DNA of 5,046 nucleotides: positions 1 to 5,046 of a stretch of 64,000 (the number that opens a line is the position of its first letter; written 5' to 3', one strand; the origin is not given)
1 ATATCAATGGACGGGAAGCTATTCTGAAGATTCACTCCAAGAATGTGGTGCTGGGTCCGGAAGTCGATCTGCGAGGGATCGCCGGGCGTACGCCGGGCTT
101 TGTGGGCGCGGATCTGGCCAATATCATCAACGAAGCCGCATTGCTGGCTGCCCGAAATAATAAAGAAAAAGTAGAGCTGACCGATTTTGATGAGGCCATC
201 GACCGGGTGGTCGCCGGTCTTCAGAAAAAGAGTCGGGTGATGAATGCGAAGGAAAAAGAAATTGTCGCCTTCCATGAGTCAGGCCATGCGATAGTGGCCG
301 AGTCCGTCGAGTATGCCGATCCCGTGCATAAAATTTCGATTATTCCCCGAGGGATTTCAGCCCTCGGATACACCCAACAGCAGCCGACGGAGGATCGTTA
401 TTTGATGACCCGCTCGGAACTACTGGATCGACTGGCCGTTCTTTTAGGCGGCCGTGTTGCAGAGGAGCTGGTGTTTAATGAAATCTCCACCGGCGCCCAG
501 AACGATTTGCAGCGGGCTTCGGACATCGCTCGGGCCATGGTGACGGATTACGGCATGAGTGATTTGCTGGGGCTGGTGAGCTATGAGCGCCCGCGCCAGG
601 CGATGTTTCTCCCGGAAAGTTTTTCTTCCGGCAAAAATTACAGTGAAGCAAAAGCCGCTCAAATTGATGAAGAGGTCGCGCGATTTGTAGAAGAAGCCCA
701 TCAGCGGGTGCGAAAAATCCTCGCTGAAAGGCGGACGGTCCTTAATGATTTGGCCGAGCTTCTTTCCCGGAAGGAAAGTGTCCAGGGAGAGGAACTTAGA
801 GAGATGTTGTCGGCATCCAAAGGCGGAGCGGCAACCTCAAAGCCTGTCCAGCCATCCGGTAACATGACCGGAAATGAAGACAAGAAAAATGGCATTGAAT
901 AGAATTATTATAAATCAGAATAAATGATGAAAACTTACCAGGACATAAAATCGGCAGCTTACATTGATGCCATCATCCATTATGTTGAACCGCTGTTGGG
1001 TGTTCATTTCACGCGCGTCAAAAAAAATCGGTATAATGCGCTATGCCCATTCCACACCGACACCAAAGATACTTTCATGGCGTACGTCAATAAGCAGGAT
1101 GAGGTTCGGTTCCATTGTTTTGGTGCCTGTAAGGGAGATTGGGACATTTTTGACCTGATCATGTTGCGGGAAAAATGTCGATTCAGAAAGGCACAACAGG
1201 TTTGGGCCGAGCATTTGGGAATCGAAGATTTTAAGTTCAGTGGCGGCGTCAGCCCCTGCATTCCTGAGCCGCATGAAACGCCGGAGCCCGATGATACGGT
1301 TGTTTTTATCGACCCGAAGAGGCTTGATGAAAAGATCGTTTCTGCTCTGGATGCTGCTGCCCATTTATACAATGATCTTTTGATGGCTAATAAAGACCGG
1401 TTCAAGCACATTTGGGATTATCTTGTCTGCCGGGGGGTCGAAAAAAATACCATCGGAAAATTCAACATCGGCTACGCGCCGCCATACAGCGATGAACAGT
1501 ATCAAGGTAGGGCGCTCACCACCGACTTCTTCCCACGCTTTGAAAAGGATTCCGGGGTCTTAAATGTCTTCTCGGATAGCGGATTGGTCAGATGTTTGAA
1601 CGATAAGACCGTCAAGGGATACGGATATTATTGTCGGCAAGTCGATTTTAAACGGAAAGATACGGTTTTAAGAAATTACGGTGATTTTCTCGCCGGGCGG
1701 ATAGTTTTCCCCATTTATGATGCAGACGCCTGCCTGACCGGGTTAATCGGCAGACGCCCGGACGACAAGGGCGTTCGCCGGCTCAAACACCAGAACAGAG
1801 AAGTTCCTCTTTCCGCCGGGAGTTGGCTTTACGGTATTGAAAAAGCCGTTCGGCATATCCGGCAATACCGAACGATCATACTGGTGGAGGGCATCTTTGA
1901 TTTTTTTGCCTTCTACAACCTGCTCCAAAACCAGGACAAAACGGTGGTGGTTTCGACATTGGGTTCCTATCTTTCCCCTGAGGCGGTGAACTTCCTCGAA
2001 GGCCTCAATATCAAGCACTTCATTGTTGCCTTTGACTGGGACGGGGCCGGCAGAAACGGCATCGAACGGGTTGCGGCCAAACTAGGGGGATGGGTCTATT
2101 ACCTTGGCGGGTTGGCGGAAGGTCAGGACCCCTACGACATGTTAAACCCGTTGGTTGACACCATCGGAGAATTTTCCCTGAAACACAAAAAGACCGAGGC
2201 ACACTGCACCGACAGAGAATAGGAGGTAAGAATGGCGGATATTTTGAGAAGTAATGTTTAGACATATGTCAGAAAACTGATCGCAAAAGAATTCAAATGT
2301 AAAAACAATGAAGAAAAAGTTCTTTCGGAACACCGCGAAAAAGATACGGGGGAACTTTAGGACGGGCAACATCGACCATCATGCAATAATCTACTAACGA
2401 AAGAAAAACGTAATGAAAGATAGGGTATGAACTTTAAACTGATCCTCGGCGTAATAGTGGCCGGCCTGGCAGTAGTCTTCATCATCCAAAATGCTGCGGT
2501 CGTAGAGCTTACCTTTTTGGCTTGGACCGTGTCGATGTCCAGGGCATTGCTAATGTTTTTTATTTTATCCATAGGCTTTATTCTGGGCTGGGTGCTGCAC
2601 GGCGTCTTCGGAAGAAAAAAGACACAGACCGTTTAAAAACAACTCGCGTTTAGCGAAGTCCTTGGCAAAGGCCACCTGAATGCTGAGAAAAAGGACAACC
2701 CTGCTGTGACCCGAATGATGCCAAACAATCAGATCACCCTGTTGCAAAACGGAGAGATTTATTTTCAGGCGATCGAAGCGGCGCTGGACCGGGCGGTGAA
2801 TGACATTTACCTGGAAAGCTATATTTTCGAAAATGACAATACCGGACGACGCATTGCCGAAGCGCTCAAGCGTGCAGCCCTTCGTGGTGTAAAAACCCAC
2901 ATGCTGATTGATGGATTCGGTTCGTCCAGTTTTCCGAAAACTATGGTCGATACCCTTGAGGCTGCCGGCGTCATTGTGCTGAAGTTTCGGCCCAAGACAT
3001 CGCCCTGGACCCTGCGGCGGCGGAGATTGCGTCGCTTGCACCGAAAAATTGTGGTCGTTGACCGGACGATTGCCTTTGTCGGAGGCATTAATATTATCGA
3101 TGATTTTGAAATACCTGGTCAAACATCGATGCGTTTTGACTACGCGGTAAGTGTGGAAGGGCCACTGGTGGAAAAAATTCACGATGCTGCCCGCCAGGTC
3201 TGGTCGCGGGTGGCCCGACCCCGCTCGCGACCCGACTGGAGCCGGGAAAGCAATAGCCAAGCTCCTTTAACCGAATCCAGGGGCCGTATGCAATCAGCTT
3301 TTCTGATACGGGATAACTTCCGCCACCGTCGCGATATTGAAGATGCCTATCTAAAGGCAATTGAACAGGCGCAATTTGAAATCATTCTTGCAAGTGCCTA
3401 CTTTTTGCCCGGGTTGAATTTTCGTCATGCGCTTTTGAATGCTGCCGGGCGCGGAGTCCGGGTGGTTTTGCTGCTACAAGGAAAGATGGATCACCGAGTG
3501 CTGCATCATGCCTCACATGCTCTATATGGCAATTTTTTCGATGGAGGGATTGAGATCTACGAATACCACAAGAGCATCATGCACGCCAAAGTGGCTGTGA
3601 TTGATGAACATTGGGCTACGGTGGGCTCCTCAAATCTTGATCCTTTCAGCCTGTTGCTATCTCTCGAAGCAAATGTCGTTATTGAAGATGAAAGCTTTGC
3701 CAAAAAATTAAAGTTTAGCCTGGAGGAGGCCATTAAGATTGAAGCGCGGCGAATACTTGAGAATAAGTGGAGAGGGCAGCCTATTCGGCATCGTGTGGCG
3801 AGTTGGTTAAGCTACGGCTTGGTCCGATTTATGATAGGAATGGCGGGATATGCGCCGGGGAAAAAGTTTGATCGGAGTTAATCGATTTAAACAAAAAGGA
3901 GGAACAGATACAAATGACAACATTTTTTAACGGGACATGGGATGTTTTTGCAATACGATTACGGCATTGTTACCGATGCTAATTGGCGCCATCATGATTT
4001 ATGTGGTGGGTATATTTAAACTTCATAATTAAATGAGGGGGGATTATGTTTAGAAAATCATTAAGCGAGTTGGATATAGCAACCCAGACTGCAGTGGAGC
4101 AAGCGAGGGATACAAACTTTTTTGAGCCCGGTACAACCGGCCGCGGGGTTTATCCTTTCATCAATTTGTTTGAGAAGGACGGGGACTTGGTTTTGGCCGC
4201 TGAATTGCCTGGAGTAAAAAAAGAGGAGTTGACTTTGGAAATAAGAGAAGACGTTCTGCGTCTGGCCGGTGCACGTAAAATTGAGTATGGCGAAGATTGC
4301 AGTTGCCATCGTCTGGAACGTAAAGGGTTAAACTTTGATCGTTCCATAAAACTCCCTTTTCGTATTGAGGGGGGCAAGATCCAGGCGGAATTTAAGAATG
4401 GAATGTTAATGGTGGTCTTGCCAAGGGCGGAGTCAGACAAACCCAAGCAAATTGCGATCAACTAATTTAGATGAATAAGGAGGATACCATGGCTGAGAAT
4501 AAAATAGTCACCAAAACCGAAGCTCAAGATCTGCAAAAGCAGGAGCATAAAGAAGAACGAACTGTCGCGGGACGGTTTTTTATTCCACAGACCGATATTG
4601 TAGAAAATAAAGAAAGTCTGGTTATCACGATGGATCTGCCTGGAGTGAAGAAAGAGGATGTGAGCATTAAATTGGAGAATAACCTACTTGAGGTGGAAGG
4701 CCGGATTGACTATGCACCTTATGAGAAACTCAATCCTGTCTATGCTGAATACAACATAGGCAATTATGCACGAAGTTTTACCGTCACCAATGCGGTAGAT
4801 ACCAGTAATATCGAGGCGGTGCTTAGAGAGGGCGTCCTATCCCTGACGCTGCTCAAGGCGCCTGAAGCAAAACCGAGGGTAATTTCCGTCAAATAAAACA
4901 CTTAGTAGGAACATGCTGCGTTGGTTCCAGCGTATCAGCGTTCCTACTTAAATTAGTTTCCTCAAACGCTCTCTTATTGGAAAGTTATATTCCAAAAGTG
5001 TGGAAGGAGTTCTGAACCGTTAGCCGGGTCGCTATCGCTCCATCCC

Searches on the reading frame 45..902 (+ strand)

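Call 31: search_protein_families(library=pfam, proteins=[window:45-902:+])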
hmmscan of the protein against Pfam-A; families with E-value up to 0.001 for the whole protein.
window:45-902:+ (285 aa): 2 families
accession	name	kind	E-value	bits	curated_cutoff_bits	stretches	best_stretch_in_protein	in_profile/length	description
PF01434.24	Peptidase_M41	-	1e-68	231.4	29.9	1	64-253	1-190/191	Peptidase family M41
PF17862.7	AAA_lid_3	-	2.1e-14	53.2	27.2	1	7-50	2-45/45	AAA+ lid domain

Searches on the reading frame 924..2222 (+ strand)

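Call 31: search_protein_families(library=pfam, proteins=[window:924-2222:+])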
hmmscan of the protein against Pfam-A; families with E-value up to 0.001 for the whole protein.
window:924-2222:+ (432 aa): 5 families
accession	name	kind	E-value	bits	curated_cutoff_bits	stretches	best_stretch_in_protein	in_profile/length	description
PF13155.12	Toprim_2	-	4.3e-10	40.3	22.1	1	319-402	1-83/88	Toprim-like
PF01807.25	Zn_ribbon_DnaG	-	2.9e-09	37.1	24.9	1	6-101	7-92/98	CHC2 zinc finger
PF08275.17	DNAG_N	-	3.9e-08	33.9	26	0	157-192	9-43/128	DNA primase catalytic core, N-terminal domain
PF13662.12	Toprim_4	-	4.8e-06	27.2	25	1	317-387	2-74/85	Toprim domain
PF01751.28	Toprim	-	8.1e-05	23.2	23.1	1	317-381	1-74/96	Toprim domain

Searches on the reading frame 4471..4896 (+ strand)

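Call 31: search_protein_families(library=pfam, proteins=[window:4471-4896:+])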
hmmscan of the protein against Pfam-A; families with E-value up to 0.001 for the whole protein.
window:4471-4896:+ (141 aa): 1 family
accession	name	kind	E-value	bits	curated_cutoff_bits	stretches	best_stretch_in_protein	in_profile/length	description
PF00011.27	HSP20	-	2.3e-18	66.6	20.8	1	42-140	1-101/102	Hsp20/alpha crystallin family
